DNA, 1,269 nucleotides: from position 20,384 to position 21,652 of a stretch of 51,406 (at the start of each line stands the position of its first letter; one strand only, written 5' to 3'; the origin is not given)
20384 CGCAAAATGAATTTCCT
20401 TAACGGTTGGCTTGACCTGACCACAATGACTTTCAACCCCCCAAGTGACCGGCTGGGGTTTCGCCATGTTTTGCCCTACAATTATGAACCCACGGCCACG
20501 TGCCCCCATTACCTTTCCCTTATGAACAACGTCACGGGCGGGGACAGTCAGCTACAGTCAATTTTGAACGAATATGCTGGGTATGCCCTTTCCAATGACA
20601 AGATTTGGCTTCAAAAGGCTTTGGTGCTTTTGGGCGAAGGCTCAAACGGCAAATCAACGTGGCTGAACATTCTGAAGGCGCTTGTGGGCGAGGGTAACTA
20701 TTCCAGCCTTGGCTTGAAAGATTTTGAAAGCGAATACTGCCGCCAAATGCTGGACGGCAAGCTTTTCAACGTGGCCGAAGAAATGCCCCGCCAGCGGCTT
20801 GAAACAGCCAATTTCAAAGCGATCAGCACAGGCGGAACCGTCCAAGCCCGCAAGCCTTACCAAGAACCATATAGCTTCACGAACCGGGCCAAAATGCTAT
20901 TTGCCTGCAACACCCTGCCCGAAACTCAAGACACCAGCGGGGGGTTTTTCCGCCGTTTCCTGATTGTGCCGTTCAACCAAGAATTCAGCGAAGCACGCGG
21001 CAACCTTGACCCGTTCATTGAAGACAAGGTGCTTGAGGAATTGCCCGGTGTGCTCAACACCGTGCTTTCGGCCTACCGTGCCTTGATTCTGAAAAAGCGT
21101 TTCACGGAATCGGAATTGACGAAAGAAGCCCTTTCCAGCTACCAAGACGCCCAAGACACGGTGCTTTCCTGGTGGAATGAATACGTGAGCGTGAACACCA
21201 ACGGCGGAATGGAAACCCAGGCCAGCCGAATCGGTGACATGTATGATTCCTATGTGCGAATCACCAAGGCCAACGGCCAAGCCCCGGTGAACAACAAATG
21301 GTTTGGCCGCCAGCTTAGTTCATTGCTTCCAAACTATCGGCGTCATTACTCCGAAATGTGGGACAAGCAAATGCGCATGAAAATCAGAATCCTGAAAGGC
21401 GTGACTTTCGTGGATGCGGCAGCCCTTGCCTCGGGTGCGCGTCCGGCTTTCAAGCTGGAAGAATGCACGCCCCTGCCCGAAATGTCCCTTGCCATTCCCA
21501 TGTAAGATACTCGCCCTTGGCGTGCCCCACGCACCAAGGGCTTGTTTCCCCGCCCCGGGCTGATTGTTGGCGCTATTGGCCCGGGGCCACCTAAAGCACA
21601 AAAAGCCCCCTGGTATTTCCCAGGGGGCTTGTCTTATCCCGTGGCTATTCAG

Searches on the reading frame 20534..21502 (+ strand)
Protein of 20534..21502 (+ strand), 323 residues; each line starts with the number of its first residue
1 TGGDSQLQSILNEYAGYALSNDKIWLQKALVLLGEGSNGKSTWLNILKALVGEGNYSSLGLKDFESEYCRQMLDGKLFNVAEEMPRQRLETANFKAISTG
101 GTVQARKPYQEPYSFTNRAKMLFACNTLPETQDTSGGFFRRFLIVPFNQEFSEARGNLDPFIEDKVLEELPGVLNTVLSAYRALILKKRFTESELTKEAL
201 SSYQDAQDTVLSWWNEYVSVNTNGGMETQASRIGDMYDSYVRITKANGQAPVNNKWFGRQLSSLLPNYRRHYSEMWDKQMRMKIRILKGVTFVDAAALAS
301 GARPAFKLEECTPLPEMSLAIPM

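Call 81: search_protein_representatives(protein=window:20534-21502:+)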
Query: 323 residues. Proteins with E-value up to 0.001 (for the whole library): 40826; up to 1e-10: 18113; up to 1e-30: 743. The best 150 are listed.
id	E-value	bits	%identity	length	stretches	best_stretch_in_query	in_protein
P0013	9.3e-76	271.5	46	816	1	3-290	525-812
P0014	1.2e-73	264.5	46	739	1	1-273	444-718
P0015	1.8e-72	260.7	47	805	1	1-288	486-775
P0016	8.4e-71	255.2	44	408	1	1-292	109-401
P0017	1.2e-69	251.5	44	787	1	1-280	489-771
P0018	2.7e-69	250.3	45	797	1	3-279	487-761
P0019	3.7e-69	249.8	43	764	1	1-278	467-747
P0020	3.2e-68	246.8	43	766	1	3-292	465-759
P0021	3.7e-68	246.6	46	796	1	1-271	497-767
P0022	1.8e-67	244.3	44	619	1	1-295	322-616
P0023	2.4e-67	243.9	43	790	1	2-293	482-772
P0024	8.9e-67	242.0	45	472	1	3-280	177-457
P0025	2.4e-66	240.6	42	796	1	2-299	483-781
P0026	4.8e-66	239.6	45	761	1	3-271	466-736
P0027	1.1e-65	238.4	42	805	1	3-293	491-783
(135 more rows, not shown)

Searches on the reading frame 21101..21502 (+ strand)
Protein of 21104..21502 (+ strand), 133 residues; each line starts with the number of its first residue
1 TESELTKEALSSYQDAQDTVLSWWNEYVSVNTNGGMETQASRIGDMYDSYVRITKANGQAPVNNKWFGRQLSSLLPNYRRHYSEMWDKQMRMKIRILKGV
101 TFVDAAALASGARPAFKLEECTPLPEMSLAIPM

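Call 69: predict_structure(protein=window:21104-21502:+)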
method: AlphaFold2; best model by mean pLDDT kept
length: 133 residues; sequences in the alignment: 1
mean_pLDDT: 41.4   pTM: 0.27
mean pLDDT of the five models: 41.4, 38.9, 36.9, 35.4, 35.4
residues with pLDDT >= 90: 0; 70-90: 0; 50-70: 22; < 50: 111
segments of 3 or more residues with pLDDT < 50: 1-13, 15-17, 25-42, 53-60, 71-133
pLDDT, mean of each block of 10 residues (from residue 1): 41 48 48 44 50 48 51 44 41 30 33 33 32 29
secondary structure, 60 per line:
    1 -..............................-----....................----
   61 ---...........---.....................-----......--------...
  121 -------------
elements in order: H2-31 H37-56 H64-74 H78-98 H104-109

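Call 109: search_solved_structures(query=A6, max_evalue=1, show_alignments=0)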
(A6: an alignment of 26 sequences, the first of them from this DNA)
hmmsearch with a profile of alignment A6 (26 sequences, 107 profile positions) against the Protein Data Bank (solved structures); distinct sequences matched with E-value up to 1: 10.
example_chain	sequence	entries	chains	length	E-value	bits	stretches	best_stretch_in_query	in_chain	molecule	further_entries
8zjr_M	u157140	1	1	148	1.8e-06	31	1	22-88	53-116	DNA-binding protein RFX5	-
7ola_A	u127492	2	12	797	0.00074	22.7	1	1-89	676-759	DNA primase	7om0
1dp7_P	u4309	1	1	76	0.0019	21.3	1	38-93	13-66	MHC CLASS II TRANSCRIPTION FACTOR HRFX1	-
4z6g_A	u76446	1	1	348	0.0025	20.9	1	5-59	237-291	Microtubule-actin cross-linking factor 1, isoforms 1/2/3/5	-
8iqh_A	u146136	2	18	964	0.011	18.9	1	6-73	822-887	Putative primase C962R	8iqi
8wvz_A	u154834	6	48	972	0.011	18.9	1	6-73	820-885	Putative primase C962R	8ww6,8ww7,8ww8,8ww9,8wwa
9ivf_A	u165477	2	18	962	0.011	18.8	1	6-73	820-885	Putative primase C962R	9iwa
8b6g_CL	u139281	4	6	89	0.012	18.8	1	39-85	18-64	Transposase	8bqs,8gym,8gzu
1ka8_A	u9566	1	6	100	0.024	17.8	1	45-93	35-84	putative P4-specific DNA primase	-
3mfq_A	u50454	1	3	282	0.25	14.5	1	3-51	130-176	High-affinity zinc uptake system protein znuA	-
